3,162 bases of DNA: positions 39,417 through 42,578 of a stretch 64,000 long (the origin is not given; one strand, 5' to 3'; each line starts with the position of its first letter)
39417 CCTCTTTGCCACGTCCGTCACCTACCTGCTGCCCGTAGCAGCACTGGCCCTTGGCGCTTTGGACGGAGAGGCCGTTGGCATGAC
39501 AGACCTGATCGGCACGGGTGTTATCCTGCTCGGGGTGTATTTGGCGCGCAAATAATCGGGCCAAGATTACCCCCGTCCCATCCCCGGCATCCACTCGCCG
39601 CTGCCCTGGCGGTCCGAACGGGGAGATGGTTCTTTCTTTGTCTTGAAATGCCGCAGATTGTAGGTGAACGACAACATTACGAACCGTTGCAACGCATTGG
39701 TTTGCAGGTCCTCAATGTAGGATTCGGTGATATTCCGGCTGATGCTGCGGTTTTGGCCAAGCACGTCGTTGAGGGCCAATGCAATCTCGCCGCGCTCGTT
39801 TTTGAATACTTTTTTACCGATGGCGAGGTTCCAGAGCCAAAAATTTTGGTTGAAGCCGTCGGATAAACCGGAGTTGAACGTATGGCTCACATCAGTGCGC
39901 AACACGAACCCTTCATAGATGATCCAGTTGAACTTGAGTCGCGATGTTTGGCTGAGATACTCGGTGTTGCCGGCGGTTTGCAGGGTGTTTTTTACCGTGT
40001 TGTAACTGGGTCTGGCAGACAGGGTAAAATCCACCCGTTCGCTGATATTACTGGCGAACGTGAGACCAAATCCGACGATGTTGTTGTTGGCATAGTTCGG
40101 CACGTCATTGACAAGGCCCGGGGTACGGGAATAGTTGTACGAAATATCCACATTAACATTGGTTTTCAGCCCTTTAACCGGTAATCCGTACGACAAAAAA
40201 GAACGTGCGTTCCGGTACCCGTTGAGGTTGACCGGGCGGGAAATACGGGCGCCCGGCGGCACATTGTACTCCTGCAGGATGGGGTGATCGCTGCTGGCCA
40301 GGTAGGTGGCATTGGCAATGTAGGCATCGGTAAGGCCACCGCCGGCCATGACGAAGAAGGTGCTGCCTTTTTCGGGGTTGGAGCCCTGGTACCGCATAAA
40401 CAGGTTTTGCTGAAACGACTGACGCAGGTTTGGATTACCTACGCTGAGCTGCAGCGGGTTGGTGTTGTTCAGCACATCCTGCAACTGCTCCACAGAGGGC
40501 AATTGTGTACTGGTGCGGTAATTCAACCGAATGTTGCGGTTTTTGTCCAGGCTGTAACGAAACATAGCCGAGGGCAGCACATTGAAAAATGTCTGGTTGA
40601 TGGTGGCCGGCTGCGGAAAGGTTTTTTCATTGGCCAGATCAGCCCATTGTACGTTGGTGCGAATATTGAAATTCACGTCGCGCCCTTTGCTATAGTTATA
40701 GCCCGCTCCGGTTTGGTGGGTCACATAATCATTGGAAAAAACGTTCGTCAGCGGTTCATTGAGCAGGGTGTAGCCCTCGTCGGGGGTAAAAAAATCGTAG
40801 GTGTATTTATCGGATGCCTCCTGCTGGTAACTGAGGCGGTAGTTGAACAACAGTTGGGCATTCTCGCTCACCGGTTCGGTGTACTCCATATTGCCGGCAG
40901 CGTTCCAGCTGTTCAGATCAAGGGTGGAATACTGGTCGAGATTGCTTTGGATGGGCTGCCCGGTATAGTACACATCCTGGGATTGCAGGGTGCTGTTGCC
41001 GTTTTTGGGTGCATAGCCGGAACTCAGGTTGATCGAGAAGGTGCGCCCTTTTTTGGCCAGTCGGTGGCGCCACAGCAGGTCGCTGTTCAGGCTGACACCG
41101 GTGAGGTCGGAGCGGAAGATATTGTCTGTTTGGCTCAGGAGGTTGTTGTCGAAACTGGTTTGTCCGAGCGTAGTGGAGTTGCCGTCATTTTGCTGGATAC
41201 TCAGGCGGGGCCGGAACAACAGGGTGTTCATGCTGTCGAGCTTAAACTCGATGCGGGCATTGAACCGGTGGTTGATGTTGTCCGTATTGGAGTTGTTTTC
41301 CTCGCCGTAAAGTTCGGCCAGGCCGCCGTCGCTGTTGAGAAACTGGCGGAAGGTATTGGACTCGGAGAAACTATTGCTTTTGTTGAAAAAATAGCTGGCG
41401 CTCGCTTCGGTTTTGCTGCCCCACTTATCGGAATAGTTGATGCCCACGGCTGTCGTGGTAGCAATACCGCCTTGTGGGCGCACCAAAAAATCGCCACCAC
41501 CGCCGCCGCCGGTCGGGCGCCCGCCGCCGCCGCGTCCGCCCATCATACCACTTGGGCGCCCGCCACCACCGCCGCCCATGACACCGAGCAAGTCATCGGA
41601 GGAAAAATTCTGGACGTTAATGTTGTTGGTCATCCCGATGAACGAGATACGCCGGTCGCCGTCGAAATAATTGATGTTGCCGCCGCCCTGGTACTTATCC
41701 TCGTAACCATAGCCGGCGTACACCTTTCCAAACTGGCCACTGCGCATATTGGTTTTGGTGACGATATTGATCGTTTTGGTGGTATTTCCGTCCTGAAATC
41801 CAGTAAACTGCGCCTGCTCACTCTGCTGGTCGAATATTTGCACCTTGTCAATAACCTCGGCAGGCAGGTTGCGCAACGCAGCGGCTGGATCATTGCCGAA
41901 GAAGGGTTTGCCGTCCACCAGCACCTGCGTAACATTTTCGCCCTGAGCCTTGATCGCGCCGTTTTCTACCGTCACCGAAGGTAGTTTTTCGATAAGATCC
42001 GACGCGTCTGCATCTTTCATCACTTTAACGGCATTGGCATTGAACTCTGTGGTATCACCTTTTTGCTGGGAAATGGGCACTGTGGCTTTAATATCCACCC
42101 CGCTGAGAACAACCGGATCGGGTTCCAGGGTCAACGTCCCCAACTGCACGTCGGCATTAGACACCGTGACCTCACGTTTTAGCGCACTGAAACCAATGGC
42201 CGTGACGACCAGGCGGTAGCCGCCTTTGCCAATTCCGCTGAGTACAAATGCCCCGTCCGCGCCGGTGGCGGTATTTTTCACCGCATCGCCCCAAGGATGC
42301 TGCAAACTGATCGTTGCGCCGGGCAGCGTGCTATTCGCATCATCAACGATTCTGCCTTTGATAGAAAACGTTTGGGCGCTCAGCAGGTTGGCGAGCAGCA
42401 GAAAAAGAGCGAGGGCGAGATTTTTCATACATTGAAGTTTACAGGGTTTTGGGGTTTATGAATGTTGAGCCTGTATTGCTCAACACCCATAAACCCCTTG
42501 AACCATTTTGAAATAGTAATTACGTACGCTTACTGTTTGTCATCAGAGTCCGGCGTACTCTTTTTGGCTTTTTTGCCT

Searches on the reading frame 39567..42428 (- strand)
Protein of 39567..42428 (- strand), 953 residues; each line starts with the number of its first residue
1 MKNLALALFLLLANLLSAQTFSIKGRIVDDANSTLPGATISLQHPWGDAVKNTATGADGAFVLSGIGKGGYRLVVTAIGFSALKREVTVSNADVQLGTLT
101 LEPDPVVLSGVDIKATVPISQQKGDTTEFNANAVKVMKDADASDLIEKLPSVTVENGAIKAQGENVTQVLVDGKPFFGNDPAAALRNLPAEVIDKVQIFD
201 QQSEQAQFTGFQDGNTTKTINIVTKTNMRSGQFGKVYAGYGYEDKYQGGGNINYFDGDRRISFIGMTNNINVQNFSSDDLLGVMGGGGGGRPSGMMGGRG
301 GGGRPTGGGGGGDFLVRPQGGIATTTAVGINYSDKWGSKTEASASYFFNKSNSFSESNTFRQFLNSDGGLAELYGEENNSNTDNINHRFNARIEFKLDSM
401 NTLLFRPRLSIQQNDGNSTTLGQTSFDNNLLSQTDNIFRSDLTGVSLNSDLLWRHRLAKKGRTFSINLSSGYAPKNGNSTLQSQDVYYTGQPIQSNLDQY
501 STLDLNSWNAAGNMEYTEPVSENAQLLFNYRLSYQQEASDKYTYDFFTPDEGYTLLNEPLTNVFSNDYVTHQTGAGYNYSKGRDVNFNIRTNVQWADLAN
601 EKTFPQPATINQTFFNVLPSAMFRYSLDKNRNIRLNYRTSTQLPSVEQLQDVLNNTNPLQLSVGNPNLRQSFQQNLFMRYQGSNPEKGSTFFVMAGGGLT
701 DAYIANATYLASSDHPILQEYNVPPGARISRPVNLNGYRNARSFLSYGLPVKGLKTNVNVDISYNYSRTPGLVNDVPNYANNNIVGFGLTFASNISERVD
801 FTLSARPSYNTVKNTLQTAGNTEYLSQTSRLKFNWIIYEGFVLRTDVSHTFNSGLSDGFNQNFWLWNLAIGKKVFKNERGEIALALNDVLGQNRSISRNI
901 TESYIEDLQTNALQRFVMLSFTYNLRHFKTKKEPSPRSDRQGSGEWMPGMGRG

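Call 10: search_protein_families(library=pfam, proteins=[window:39567-42428:-])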
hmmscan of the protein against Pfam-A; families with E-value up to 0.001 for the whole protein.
window:39567-42428:- (953 aa): 3 families
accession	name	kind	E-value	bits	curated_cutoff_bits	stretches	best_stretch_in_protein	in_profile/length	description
PF14905.12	OMP_b-brl_3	-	2.1e-28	99.9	27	2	455-771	1-301/408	Outer membrane protein beta-barrel family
PF13620.12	CarboxypepD_reg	-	4.7e-14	52.9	32.3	1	22-95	1-75/82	Carboxypeptidase regulatory-like domain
PF13715.12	CarbopepD_reg_2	-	8.5e-11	42.2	32.2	1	23-98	1-73/88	CarboxypepD_reg-like domain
